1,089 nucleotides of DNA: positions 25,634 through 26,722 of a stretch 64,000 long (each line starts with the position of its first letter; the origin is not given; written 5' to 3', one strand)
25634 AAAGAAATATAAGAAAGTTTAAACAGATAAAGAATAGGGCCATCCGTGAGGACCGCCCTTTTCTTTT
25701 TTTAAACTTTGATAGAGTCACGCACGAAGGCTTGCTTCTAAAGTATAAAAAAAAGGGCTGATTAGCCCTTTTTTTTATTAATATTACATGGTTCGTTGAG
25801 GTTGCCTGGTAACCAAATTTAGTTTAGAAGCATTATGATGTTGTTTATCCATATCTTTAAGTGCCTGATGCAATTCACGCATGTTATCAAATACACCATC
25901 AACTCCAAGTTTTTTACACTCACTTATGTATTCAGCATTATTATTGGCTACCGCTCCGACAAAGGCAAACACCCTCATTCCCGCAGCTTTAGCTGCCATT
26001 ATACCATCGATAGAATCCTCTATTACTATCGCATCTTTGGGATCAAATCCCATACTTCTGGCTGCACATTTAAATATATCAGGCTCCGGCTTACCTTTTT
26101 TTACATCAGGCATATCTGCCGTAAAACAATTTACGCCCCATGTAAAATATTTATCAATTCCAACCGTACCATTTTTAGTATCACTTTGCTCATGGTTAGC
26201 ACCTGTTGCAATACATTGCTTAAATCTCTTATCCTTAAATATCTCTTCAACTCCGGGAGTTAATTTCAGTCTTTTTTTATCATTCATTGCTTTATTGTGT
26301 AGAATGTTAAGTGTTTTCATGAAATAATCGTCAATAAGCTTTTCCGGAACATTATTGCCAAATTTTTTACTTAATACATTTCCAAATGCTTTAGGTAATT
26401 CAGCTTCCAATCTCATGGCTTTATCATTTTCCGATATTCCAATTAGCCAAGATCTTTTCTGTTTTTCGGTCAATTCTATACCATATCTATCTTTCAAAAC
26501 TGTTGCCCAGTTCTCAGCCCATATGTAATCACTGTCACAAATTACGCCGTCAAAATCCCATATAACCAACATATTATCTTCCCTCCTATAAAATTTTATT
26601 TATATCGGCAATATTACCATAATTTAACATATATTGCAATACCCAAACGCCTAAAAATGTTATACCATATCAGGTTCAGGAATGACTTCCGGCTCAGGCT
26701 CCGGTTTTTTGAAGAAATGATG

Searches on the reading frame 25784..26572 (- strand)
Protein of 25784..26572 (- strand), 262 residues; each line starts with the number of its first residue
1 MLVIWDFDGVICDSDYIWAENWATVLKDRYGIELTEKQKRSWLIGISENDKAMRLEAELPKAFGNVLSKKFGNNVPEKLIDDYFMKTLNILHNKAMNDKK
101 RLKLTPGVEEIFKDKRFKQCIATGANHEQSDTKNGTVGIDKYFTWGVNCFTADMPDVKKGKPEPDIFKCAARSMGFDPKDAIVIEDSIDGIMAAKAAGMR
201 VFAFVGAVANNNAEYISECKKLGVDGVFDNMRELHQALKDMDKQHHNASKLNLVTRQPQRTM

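Call 49: list_cluster_members(proteins=[P0001, window:25784-26572:-])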
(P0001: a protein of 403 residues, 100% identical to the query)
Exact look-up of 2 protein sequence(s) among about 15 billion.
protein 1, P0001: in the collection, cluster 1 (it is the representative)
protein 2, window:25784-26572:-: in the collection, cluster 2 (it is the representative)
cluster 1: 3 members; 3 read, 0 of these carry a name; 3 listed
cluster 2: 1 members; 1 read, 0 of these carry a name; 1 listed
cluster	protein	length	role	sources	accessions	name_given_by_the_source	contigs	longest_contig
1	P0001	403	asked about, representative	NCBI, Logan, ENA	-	-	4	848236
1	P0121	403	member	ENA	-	-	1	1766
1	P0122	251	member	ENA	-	-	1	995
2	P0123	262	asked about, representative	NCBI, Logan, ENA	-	-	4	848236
